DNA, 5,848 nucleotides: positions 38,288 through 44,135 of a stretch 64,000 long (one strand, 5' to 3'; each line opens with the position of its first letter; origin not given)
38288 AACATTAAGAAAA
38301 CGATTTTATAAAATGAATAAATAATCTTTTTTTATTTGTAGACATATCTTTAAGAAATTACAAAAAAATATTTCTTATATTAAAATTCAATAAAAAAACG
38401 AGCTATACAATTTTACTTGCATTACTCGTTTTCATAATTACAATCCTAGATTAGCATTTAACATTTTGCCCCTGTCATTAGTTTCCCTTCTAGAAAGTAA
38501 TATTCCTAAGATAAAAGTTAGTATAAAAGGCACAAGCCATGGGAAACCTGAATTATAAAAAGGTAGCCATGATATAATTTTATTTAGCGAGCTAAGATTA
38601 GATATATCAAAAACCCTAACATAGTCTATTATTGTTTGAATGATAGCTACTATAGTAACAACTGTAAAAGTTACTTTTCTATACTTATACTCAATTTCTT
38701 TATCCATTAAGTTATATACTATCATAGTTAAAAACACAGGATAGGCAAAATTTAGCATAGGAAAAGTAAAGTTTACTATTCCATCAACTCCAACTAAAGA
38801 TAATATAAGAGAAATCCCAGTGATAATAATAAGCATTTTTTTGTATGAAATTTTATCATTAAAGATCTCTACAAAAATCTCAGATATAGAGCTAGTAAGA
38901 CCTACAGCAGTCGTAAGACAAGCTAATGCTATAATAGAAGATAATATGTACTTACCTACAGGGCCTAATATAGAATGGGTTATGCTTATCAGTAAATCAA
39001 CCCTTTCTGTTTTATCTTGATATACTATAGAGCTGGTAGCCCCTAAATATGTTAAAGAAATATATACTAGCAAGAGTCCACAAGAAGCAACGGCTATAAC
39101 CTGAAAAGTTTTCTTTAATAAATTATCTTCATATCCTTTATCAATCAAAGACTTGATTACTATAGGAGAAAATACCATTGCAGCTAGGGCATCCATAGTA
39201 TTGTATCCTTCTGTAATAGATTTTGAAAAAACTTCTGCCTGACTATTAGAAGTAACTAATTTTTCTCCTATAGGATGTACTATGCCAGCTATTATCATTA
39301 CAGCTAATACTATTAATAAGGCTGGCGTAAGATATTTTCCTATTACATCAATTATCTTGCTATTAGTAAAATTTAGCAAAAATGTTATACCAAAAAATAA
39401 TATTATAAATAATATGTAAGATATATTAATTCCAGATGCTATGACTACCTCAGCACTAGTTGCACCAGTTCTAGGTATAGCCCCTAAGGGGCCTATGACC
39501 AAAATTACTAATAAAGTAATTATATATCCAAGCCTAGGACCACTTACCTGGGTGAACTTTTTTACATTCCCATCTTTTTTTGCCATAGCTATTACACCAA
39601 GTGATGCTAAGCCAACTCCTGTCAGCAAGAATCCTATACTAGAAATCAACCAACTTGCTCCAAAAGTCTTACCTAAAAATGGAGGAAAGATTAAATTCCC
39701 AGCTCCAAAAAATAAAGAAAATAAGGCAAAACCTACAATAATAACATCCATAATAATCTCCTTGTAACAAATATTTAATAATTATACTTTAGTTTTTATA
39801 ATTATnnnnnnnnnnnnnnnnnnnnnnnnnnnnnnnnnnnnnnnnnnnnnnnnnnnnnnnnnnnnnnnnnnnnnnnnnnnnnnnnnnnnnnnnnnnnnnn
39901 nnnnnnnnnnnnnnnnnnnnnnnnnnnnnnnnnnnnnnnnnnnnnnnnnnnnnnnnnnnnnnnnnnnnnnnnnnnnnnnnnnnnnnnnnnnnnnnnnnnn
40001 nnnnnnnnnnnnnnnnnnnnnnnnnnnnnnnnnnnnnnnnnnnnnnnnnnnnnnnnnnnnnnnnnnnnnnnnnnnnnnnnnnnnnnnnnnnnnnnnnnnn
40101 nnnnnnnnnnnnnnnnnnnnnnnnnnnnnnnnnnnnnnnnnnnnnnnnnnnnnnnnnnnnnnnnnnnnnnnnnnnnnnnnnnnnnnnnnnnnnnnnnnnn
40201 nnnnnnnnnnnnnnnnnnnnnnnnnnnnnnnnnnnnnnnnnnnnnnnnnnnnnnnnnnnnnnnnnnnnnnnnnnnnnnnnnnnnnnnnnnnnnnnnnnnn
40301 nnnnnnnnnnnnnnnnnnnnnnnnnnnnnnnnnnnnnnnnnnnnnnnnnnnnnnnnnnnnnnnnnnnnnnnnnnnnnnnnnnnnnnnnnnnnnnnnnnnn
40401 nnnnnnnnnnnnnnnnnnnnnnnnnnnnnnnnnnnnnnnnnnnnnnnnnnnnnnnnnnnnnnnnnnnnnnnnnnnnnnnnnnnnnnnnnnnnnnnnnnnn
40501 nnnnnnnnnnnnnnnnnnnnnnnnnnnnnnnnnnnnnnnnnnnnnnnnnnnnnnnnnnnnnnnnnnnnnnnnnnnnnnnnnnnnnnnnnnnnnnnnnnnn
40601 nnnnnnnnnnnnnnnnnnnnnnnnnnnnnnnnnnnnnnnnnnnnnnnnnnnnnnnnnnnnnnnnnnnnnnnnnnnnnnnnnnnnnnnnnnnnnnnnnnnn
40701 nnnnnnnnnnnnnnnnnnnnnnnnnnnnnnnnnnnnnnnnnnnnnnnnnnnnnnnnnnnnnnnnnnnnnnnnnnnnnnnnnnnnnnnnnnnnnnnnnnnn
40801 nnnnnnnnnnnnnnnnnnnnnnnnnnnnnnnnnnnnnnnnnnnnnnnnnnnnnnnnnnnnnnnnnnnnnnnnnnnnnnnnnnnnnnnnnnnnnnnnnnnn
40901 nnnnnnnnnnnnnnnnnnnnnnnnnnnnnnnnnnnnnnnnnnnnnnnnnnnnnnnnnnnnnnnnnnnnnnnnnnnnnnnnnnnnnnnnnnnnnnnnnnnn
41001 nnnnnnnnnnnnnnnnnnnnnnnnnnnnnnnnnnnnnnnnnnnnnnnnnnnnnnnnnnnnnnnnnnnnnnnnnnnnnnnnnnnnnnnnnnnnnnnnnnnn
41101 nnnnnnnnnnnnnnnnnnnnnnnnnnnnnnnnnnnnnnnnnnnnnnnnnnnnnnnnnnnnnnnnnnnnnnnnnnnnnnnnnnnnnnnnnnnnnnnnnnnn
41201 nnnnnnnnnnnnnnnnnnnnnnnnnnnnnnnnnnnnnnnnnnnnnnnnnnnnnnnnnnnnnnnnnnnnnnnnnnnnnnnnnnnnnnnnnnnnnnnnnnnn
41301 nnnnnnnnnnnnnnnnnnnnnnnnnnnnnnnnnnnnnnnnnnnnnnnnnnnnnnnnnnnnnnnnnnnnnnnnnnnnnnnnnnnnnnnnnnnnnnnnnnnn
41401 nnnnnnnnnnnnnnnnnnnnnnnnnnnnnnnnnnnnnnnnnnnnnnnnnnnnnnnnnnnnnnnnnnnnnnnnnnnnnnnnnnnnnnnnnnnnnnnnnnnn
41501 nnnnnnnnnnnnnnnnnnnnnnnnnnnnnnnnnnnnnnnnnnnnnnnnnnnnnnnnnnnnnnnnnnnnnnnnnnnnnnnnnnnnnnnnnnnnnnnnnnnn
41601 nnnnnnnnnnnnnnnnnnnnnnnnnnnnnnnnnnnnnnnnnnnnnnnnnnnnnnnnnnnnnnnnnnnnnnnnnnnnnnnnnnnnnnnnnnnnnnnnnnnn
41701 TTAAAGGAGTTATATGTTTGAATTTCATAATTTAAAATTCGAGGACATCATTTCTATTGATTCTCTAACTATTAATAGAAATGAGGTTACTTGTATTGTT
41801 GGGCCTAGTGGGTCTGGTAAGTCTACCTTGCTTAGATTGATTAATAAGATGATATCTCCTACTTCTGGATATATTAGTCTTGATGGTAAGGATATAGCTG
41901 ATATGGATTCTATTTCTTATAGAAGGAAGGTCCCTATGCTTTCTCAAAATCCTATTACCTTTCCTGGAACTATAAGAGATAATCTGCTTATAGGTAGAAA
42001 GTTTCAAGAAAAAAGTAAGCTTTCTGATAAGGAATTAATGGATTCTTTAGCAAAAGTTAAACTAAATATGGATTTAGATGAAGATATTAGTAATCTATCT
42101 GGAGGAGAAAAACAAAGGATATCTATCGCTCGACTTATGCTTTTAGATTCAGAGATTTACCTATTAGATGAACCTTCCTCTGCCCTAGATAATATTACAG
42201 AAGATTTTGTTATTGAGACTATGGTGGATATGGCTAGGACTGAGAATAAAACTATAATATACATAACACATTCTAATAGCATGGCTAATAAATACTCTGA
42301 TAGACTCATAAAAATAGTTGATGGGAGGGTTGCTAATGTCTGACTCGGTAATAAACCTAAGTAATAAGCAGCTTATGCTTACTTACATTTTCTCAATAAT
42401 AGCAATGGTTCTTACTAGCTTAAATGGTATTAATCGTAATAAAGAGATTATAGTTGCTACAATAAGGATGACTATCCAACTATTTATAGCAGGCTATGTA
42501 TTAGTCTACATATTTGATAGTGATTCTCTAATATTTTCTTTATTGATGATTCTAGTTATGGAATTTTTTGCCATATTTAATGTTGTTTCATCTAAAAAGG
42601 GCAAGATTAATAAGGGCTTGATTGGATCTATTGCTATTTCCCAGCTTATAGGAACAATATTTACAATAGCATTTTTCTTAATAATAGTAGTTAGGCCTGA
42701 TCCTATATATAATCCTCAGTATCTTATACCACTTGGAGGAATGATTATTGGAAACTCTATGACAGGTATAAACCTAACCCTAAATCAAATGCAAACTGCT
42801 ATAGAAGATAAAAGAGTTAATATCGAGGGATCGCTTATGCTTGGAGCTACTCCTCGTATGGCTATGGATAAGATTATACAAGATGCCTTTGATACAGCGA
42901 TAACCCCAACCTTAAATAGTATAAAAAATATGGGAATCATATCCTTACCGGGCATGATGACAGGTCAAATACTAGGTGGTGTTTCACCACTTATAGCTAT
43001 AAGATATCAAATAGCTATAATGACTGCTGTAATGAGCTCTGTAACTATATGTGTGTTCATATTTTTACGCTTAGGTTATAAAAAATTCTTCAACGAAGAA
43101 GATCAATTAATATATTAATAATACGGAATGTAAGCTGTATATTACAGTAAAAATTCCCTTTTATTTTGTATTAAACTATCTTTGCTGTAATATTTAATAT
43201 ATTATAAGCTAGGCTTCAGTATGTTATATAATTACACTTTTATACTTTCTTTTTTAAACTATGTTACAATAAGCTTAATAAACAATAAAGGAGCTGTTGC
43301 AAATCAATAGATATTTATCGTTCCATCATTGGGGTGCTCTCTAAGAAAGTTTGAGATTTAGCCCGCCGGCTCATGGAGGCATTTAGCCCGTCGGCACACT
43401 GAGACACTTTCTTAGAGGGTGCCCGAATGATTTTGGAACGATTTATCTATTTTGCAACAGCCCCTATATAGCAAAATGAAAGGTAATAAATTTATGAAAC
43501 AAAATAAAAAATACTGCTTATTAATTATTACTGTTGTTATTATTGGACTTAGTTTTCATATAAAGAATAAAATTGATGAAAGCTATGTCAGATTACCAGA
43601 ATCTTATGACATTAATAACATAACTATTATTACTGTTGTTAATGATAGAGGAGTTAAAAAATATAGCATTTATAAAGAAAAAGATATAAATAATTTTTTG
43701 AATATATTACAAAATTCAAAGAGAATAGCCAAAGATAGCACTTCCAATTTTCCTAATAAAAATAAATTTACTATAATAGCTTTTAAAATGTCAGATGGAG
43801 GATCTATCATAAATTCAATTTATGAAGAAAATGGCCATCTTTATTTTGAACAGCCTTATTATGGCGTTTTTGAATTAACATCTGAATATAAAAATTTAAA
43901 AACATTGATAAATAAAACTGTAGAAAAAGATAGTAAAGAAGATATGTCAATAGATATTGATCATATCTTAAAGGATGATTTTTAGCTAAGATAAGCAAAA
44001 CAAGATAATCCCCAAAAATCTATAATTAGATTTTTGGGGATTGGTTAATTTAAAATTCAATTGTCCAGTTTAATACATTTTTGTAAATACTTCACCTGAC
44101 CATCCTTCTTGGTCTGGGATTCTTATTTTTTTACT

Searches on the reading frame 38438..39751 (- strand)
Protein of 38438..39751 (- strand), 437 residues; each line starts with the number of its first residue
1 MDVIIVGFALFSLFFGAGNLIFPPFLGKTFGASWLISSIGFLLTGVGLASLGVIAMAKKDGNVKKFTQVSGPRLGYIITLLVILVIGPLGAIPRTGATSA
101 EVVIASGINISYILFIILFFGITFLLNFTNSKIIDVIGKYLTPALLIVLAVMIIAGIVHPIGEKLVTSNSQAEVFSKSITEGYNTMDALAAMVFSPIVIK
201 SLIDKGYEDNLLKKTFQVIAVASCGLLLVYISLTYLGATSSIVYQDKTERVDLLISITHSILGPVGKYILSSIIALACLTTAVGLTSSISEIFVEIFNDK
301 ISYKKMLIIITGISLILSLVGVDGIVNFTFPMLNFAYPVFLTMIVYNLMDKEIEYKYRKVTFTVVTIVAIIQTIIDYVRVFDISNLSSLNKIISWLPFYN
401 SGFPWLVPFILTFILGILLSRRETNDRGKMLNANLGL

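Call 13: search_protein_families(library=pfam, proteins=[window:38438-39751:-], max_evalue=0.00001)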
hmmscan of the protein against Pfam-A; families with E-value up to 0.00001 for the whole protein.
window:38438-39751:- (437 aa): 1 family
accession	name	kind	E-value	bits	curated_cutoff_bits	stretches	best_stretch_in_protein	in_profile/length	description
PF05525.19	Branch_AA_trans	-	5.8e-109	365.3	22.3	1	2-421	4-427/429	Branched-chain amino acid transport protein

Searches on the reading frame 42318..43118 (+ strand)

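Call 43: search_protein_families(library=pfam, proteins=[window:42318-43118:+], max_evalue=0.00001)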
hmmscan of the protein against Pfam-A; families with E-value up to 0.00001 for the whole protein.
window:42318-43118:+ (266 aa): 1 family
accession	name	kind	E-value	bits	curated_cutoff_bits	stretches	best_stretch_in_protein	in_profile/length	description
PF03649.18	UPF0014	-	5.6e-81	271.9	22.6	1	18-258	3-242/242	Uncharacterised protein family (UPF0014)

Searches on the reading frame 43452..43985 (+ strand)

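Call 43: search_protein_families(library=pfam, proteins=[window:43452-43985:+], max_evalue=0.00001)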
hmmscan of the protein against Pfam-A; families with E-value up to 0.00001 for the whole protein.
window:43452-43985:+ (177 aa): 1 family
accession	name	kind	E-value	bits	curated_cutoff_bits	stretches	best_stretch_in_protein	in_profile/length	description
PF17225.8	DUF5301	-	7.4e-20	71.8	23.1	1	46-141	5-97/97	Domain of unknown function (DUF5300)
